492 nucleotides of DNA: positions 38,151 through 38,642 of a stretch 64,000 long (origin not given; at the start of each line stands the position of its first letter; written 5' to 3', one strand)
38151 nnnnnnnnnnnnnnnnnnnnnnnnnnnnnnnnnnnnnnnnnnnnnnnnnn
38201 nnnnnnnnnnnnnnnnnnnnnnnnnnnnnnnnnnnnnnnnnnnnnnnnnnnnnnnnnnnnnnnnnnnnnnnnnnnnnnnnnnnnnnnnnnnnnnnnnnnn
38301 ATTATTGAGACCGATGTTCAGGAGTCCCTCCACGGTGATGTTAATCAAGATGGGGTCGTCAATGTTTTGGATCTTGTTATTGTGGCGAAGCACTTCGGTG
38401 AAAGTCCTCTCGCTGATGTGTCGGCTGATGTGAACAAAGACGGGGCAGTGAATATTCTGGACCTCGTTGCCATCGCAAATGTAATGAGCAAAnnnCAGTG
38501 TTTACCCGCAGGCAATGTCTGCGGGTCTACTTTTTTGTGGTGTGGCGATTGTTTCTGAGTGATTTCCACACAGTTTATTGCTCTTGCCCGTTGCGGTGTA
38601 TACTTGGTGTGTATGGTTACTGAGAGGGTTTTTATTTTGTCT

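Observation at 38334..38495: Textbook type-I dockerin at the C-terminus of an FG-GAP/ASPIC-UnbV protein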

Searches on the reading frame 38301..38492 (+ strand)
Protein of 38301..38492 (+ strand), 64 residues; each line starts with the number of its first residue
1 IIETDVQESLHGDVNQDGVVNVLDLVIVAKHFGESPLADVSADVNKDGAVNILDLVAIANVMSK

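Call 25: search_solved_structures(query=window:38301-38492:+, max_evalue=10, show_alignments=4)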
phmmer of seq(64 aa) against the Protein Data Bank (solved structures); distinct sequences matched with E-value up to 10: 41.
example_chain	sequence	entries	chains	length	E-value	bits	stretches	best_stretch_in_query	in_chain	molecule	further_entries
2y3n_B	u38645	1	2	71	1.1e-09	41.4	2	10-35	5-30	CELLULOSOMAL FAMILY-48 PROCESSIVE GLYCOSIDE HYDROLASE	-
6kg9_A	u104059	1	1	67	1.2e-05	28.7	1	8-60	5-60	And cellulose-binding endoglucanase family 9 CelL ortholog dockerin domain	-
4wi0_B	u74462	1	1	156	1.5e-05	28.4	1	4-34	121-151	Cellulosomal scaffoldin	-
1daq_A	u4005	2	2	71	1.9e-05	28.1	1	9-58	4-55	ENDOGLUCANASE SS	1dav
2mte_A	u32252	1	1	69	2.2e-05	27.9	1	9-58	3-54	Cellulose 1,4-beta-cellobiosidase (reducing end) CelS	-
4u3s_B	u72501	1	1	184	3.2e-05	27.3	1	15-61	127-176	Cellulosomal scaffoldin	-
6kgc_B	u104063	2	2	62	3.6e-05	27.2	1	9-60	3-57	And cellulose-binding endoglucanase family 9 CelL ortholog dockerin domain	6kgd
6kge_D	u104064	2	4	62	3.7e-05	27.2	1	9-60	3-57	And cellulose-binding endoglucanase family 9 CelL ortholog dockerin domain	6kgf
4fl4_A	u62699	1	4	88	5.3e-05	26.7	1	11-60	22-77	Glycoside hydrolase family 9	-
4cj0_A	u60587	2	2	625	7.3e-05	26.2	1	7-59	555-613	ENDOGLUCANASE D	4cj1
1clc_A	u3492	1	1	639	7.3e-05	26.2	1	7-59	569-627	ENDOGLUCANASE CELD; EC: 3.2.1.4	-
2b59_B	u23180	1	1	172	7.4e-05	26.2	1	13-36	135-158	Cellulosomal scaffolding protein A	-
3ul4_B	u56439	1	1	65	8e-05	26.1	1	10-57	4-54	Cellulosome enzyme, dockerin type I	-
8x39_A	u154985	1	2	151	0.00017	25.1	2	12-58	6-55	Serine protease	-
8x3a_A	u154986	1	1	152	0.00018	25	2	12-58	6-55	Serine protease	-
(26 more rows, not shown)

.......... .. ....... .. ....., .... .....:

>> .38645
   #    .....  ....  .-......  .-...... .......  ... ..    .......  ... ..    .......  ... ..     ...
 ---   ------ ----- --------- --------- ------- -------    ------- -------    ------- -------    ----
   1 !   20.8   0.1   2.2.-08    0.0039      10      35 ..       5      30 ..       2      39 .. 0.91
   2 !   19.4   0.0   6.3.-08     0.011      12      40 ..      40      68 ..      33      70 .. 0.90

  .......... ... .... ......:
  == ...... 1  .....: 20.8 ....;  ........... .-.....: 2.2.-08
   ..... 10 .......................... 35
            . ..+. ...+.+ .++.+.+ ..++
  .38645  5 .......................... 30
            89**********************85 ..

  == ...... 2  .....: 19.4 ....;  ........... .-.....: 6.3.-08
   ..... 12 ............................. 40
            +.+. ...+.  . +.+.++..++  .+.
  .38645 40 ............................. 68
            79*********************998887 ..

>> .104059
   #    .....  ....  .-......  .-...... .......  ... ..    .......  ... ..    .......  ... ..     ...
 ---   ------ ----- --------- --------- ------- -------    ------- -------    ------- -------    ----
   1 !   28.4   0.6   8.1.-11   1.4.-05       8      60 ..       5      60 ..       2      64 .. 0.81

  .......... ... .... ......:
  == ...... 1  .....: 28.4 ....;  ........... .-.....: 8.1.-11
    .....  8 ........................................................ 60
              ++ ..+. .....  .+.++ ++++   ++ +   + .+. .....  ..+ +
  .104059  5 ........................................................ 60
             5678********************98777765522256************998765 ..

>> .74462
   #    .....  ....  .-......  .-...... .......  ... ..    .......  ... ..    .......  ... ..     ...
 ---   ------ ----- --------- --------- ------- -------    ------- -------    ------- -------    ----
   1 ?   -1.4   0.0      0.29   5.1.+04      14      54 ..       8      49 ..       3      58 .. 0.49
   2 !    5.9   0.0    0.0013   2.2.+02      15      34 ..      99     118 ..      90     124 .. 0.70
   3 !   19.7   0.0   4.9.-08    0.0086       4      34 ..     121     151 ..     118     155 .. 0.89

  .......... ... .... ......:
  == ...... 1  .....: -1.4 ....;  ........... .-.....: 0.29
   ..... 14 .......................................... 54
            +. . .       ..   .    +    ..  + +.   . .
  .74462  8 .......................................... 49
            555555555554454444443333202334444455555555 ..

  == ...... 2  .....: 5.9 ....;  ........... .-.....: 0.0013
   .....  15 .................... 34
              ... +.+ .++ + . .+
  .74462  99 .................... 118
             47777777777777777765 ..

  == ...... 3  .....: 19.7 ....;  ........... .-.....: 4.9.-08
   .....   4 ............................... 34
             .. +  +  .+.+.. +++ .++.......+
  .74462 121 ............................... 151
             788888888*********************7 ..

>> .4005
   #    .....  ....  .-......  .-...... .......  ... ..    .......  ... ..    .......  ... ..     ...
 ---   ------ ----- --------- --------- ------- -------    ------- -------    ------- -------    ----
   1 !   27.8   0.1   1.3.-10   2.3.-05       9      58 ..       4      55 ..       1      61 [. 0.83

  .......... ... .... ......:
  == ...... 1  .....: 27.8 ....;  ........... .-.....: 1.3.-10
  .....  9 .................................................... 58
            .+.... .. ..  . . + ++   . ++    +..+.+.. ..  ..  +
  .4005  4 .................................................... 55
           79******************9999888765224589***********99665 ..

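Call 37: search_protein_representatives(alignment_id=A2)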
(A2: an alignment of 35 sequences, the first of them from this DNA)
Query: 35 sequences, 58 profile positions. Proteins with E-value up to 0.001 (for the whole library): 40333; up to 1e-10: 1692; up to 1e-30: 27. The best 150 are listed.
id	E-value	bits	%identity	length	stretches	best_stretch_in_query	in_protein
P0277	7.4e-69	243.3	-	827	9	2-49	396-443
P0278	3.1e-61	218.9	-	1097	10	3-55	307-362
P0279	5.0e-56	202.2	-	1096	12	5-53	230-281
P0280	6.1e-54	195.5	-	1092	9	2-57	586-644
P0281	6.1e-53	192.3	-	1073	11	1-57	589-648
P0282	2.7e-52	190.2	-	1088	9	6-57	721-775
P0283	1.7e-51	187.7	-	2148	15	7-50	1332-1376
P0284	9.4e-48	175.7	-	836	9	5-53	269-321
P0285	4.7e-46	170.2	-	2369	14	5-56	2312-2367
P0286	1.3e-43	162.5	-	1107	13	4-51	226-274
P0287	7.1e-43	160.1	-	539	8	3-56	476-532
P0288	1.3e-42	159.2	-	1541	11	3-52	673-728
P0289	1.4e-41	156.0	-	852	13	4-48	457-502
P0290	4.6e-41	154.3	-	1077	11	5-53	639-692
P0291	1.5e-40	152.6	-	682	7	5-53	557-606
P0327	2.4e-25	103.9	-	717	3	5-53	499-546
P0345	2.4e-23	97.5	-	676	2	5-52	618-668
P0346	2.8e-23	97.3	-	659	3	3-56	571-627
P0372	2.7e-21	91.0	-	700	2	6-56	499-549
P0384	1.5e-20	88.6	-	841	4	3-53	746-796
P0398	3.7e-20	87.3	-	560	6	2-56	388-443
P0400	5.6e-20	86.7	-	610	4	3-56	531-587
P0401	6.5e-20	86.5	-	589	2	6-57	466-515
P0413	1.3e-19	85.6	-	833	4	4-56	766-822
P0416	1.5e-19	85.3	-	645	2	7-56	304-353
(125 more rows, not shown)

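Call 57: predict_structure(alignment_id=A2)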
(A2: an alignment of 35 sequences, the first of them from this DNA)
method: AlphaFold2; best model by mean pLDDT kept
length: 58 residues; sequences in the alignment: 35
mean_pLDDT: 94.0   pTM: 0.78
mean pLDDT of the five models: 94.0, 92.2, 91.7, 91.6, 90.1
residues with pLDDT >= 90: 53; 70-90: 2; 50-70: 3; < 50: 0
segments of 3 or more residues with pLDDT < 50: none
pLDDT, mean of each block of 10 residues (from residue 1): 83 97 97 96 98 94
secondary structure, 60 per line:
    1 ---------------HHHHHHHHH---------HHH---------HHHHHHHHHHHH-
elements in order: H16-24 H46-57
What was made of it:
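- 38331..38480 (+): Dockerin module: two F-hand repeats, with Ca loops at 38337-38372 and 38427-38462, each followed by a helix. AlphaFold2 pLDDT 94 with helices at residues 16-24 and 46-57 of the module (call 57).
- On Dockerin (Pfam PF00404): The model has helices after each loop (call 57).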

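Call 61: fold_search(model_id=the predicted structure, library=pdb)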
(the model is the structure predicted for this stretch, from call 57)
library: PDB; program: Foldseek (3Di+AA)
matches with E <= 10: 30; with E <= 0.001: 0
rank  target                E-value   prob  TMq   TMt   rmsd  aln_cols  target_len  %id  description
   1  2ozn_B                8.5e-03  1.00  0.83  0.39   2.4        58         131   29  The Cohesin-Dockerin Complex of NagJ and NagH from Clostridium perfringens (released 2008-05-06)
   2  4u3s_B                1.4e-02  1.00  0.65  0.26   2.4        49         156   37  Crystal structure of Coh3ScaB-XDoc_M1ScaA complex: A N-terminal interface mutant of type II Cohesin-X-Dockerin complex (released 2015-07-29)
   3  2y3n_B                2.3e-02  1.00  0.77  0.75   1.0        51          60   41  Type II cohesin-dockerin domain from Bacteroides cellolosolvens (released 2012-01-11)
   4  6kge_D                2.8e-02  1.00  0.73  0.70   4.3        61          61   36  Crystal structure of CaDoc0917(R16D)-CaCohA2 complex at pH 5.5 (released 2020-07-08)
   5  6kgf_D                3.0e-02  1.00  0.72  0.68   4.5        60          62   35  Crystal structure of CaDoc0917(R16D)-CaCohA2 complex at pH 8.2 (released 2020-07-08)
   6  2ccl_B                6.1e-02  1.00  0.68  0.65   3.2        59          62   32  THE S45A, T46A MUTANT OF THE TYPE I COHESIN-DOCKERIN COMPLEX FROM THE CELLULOSOME OF CLOSTRIDIUM THERMOCELLUM (released 2007-02-13)
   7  2vn5_B                7.0e-02  0.99  0.64  0.65   3.1        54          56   31  The Clostridium cellulolyticum dockerin displays a dual binding mode for its cohesin partner (released 2008-05-20)
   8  4fl4_D                7.5e-02  0.99  0.60  0.55   3.7        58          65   38  Scaffoldin conformation and dynamics revealed by a ternary complex from the Clostridium thermocellum cellulosome (released 2012-06-27)
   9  2vn5_D                8.0e-02  0.99  0.63  0.66   3.1        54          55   31  The Clostridium cellulolyticum dockerin displays a dual binding mode for its cohesin partner (released 2008-05-20)
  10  6kge_B                1.1e-01  0.99  0.67  0.65   3.5        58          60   34  Crystal structure of CaDoc0917(R16D)-CaCohA2 complex at pH 5.5 (released 2020-07-08)
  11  4fl4_A                1.1e-01  0.97  0.61  0.54   3.7        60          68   35  Scaffoldin conformation and dynamics revealed by a ternary complex from the Clostridium thermocellum cellulosome (released 2012-06-27)
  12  4wi0_B                1.2e-01  0.99  0.66  0.26   2.0        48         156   35  Crystal structure of Coh3ScaB-XDoc_M2ScaA complex: A C-terminal interface mutant of type II Cohesin-X-Dockerin complex (released 2015-10-07)
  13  5k39_B                1.4e-01  0.99  0.66  0.28   3.0        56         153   30  THE TYPE II COHESIN DOCKERIN COMPLEX FROM CLOSTRIDIUM THERMOCELLUM (released 2017-03-29)
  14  2vn6_B                1.5e-01  0.98  0.65  0.61   2.7        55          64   33  The Clostridium cellulolyticum dockerin displays a dual binding mode for its cohesin partner (released 2008-05-13)
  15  1ohz_B                1.6e-01  0.97  0.62  0.63   3.0        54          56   31  Cohesin-Dockerin complex from the cellulosome of Clostridium thermocellum (released 2003-11-20)
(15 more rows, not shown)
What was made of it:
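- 38331..38480 (+): Foldseek hits are all dockerins (call 61).
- On Dockerin (Pfam PF00404): E-values are weak (>=8.5e-3) because the domain is small (calls 57, 61).
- On Type I dockerin in the narrow (Clostridium thermocellum) sense: The structural neighbours mix non-cellulosomal, type II and type I dockerins (call 61).
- Closest known: Non-cellulosomal cohesin-dockerin pairs: Clostridium perfringens NagH-NagJ. Same: 2OZN_B is the best structural match (TMq 0.83, call 61).
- Checked: An AlphaFold2 model of the 58-residue module has pLDDT 94, and its top 27 Foldseek PDB hits are all dockerins (best TMq 0.83) (calls 57, 61).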

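Call 80: search_protein_families(library=pfam, alignment_id=A3, max_evalue=0.001)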
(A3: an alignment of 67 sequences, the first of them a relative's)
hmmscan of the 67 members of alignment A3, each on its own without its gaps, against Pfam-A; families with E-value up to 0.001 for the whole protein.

A. member 1, P0277 (827 aa): 7 families
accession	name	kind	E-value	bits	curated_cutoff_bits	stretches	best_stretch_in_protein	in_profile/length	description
PF00404.24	Dockerin_1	-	5.8e-69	228.6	22.9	8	159-206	2-55/57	Dockerin type I domain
PF03415.19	Peptidase_C11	-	7.4e-44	151.2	25.8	1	526-735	1-202/359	Clostripain family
PF13499.12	EF-hand_7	-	3.1e-11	43.9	30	0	60-110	11-65/67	EF-hand domain pair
PF00036.39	EF-hand_1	-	1.5e-08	34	25.4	0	430-447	9-26/29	EF hand domain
PF13202.12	EF-hand_5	-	4.6e-06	26.3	25.9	0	430-446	8-24/25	EF hand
PF13405.12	EF-hand_6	-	4.4e-05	23.3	25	0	431-447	10-26/30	EF-hand domain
PF13833.12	EF-hand_8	-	0.00032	20.8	28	0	430-444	34-48/54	EF-hand domain pair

B. families by the number of members that match (of 67 scanned): 57 families (the first 25 are shown)
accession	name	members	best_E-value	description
PF00404.24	Dockerin_1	67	2.1e-81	Dockerin type I domain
PF13499.12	EF-hand_7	48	9.6e-22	EF-hand domain pair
PF00036.39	EF-hand_1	37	1e-17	EF hand domain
PF13202.12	EF-hand_5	25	2.5e-20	EF hand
PF13405.12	EF-hand_6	23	8.5e-18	EF-hand domain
PF13517.12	FG-GAP_3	10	1.6e-43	FG-GAP-like repeat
PF01839.29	FG-GAP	5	1.7e-26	FG-GAP repeat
PF13860.13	FlgD_ig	5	5.7e-10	FlgD Ig-like domain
PF09479.16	Flg_new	4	2e-32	Listeria-Bacteroides repeat domain (List_Bact_rpt)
PF18884.5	TSP3_bac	4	8.9e-23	Bacterial TSP3 repeat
PF01471.23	PG_binding_1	4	3.2e-22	Putative peptidoglycan binding domain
PF18962.6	Por_Secre_tail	4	9.6e-07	Secretion system C-terminal sorting domain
PF00963.24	Cohesin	3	1.1e-09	Cohesin domain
PF03781.23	FGE-sulfatase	2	2.4e-63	Sulfatase-modifying factor enzyme 1-like domain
PF18998.6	Flg_new_2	2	1e-44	Divergent InlB B-repeat domain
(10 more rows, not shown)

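Call 82: search_protein_families(library=pfam, proteins=[P0372, P0327, P0398, P0345, P0346, P0401, P0416, P0413, P0384, P0400], max_evalue=0.001)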
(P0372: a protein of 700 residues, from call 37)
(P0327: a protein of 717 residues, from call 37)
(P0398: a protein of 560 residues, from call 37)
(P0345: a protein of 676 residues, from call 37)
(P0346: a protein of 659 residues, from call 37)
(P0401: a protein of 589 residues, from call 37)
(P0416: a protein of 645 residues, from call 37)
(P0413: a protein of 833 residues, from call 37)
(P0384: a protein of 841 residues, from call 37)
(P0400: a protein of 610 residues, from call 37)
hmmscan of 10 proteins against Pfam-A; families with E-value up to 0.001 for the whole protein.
P0372 (700 aa): 11 families
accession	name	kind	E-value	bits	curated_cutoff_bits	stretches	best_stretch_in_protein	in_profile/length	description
PF12799.13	LRR_4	-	2.9e-41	139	27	6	306-346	1-42/44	Leucine Rich repeats (2 copies)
PF13855.12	LRR_8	-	1.2e-14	54.2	27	1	304-339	23-60/61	Leucine rich repeat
PF00404.24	Dockerin_1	-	2.3e-13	50.6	22.9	2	500-549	3-56/57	Dockerin type I domain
PF00963.24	Cohesin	-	1.1e-09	39.1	24.1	1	365-466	7-108/139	Cohesin domain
PF13860.13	FlgD_ig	-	3.5e-09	36.9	27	1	626-687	16-75/79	FlgD Ig-like domain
PF23598.1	LRR_14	-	8e-09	35.1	40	1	198-331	2-145/353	Leucine-rich repeat region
PF23952.1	LRR_EndoS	-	4e-08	33.9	27.9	0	67-162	26-116/116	Endo-beta-N-acetylglucosaminidase EndoS LRR domain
PF23211.1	LRR_LRWD1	-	4.4e-07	30.2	28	0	153-230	17-98/190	Leucine-rich repeat and WD repeat-containing protein 1, LRR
PF14580.12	LRR_9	-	2e-06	27.9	30.5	0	64-142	39-125/175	Leucine-rich repeat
PF25019.1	LRR_R13L1-DRL21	-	3.8e-05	24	27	0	82-159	44-124/127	R13L1/DRL21 LRRs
PF13499.12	EF-hand_7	-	0.00063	20.5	30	0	528-590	10-60/67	EF-hand domain pair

P0327 (717 aa): 7 families
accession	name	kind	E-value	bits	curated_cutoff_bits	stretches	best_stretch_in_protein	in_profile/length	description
PF00404.24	Dockerin_1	-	1.1e-17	64.4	22.9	2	500-547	2-54/57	Dockerin type I domain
PF13860.13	FlgD_ig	-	4.7e-08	33.3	27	1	643-705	19-76/79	FlgD Ig-like domain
PF00036.39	EF-hand_1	-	7.7e-08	31.8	25.4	0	501-517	10-26/29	EF hand domain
PF13202.12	EF-hand_5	-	6.6e-06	25.8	25.9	0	388-404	7-23/25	EF hand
PF18962.6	Por_Secre_tail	-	0.00021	22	27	0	629-715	2-75/75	Secretion system C-terminal sorting domain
PF13405.12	EF-hand_6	-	0.00056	19.9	25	0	501-520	10-29/30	EF-hand domain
PF13585.12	CHU_C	-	0.00072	20.1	27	0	673-706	41-75/86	CHU_C Type IX secretion signal domain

P0398 (560 aa): 5 families
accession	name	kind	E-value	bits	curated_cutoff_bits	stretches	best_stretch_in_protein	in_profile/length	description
PF00404.24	Dockerin_1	-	2.9e-24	85.4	22.9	5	391-443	1-56/57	Dockerin type I domain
PF00036.39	EF-hand_1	-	1.1e-15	56.4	25.4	0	451-466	10-25/29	EF hand domain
PF13499.12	EF-hand_7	-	3.7e-13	50.1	30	0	451-524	12-65/67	EF-hand domain pair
PF13405.12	EF-hand_6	-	4.4e-07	29.5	25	0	509-524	10-25/30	EF-hand domain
PF14267.11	DUF4357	-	0.00023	21.5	38.4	0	484-508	13-37/54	Domain of unknown function (DUF4357)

P0345 (676 aa): 3 families
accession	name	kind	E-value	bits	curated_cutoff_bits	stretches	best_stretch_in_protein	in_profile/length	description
PF00404.24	Dockerin_1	-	2.8e-22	79.1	22.9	2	619-669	2-53/57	Dockerin type I domain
PF13088.12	BNR_2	-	6.7e-09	35.9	31.4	1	234-326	29-127/277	BNR repeat-like domain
PF07705.17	CARDB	-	6.5e-05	23.5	22.7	1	362-430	12-80/101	CARDB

P0346 (659 aa): 3 families
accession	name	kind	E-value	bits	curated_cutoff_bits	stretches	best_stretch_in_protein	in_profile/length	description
PF00404.24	Dockerin_1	-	1.8e-19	70.1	22.9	3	45-98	2-56/57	Dockerin type I domain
PF13499.12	EF-hand_7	-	3.9e-06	27.6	30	0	42-90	8-61/67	EF-hand domain pair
PF00036.39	EF-hand_1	-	0.00024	20.9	25.4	0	74-88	5-19/29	EF hand domain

P0401 (589 aa): 2 families
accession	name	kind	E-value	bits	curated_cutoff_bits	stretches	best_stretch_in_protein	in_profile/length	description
PF00404.24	Dockerin_1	-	1.9e-16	60.4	22.9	2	527-577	2-53/57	Dockerin type I domain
PF00036.39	EF-hand_1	-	2e-05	24.2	25.4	0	493-510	8-25/29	EF hand domain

P0416 (645 aa): 3 families
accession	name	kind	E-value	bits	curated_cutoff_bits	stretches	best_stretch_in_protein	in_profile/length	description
PF03781.23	FGE-sulfatase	-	2.4e-63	214.6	23.3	1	375-641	3-255/255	Sulfatase-modifying factor enzyme 1-like domain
PF00404.24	Dockerin_1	-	1.8e-11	44.5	22.9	2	285-323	23-56/57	Dockerin type I domain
PF00963.24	Cohesin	-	1.6e-09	38.6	24.1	1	178-295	9-137/139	Cohesin domain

P0413 (833 aa): 1 family
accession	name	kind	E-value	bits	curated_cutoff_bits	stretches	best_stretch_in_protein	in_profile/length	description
PF00404.24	Dockerin_1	-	3.5e-15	56.4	22.9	1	46-82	2-40/57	Dockerin type I domain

P0384 (841 aa): 2 families
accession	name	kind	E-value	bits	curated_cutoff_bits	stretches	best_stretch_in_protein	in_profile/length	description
PF00404.24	Dockerin_1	-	1.4e-10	41.6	22.9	1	748-796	1-53/57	Dockerin type I domain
PF13833.12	EF-hand_8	-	0.00025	21.2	28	0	778-798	33-53/54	EF-hand domain pair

P0400 (610 aa): 2 families
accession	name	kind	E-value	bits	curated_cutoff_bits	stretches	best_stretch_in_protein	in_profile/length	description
PF00404.24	Dockerin_1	-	9.6e-31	106.2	22.9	4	534-587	2-56/57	Dockerin type I domain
PF13517.12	FG-GAP_3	-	8.5e-12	45.9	26.9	0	190-250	1-61/61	FG-GAP-like repeat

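Call 84: list_cluster_members(proteins=[P0372, P0416])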
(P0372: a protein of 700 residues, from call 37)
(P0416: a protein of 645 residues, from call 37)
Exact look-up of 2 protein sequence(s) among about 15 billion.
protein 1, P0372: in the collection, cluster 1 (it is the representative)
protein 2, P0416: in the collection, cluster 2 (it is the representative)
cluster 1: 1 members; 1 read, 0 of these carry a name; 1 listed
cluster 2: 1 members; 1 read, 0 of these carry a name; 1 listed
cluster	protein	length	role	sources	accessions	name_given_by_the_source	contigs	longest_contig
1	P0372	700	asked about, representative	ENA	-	-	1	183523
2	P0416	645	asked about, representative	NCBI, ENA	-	-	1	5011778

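Call 85: find_encoding_contigs(protein=P0372, flank=10000, max_places=3)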
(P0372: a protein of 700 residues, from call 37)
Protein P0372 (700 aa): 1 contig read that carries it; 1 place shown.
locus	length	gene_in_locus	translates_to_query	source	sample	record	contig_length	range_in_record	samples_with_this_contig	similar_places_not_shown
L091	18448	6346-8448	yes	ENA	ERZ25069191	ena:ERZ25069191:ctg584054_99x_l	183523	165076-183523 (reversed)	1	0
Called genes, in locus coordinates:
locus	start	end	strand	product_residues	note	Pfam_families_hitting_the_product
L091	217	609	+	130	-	-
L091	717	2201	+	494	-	PF27347:YeeR_C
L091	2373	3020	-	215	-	PF28130:DUF8371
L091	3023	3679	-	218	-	PF13358:DDE_3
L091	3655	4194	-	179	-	PF13384:HTH_23, PF13518:HTH_28, PF13551:HTH_29, PF13565:HTH_32 (weak)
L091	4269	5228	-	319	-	PF14516:AAA_35, PF01637:ATPase_2 (faint), PF13191:AAA_16 (weak), PF13401:AAA_22 (weak)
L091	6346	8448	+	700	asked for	PF14580:LRR_9 (faint), PF23952:LRR_EndoS (faint), PF13855:LRR_8 (faint), PF12799:LRR_4 (weak), PF12799:LRR_4, PF00963:Cohesin, PF00404:Dockerin_1, PF13860:FlgD_ig, +2 more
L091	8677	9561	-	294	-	PF07900:DUF1670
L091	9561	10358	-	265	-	PF07900:DUF1670, PF08279:HTH_11 (faint)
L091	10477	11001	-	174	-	PF01288:HPPK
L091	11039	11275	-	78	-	-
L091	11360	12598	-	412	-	PF00109:ketoacyl-synt, PF02801:Ketoacyl-synt_C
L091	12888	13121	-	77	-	PF00550:PP-binding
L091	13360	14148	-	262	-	PF00106:adh_short, PF01370:Epimerase, PF08659:KR, PF13561:adh_short_C2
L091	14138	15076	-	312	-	PF00698:Acyl_transf_1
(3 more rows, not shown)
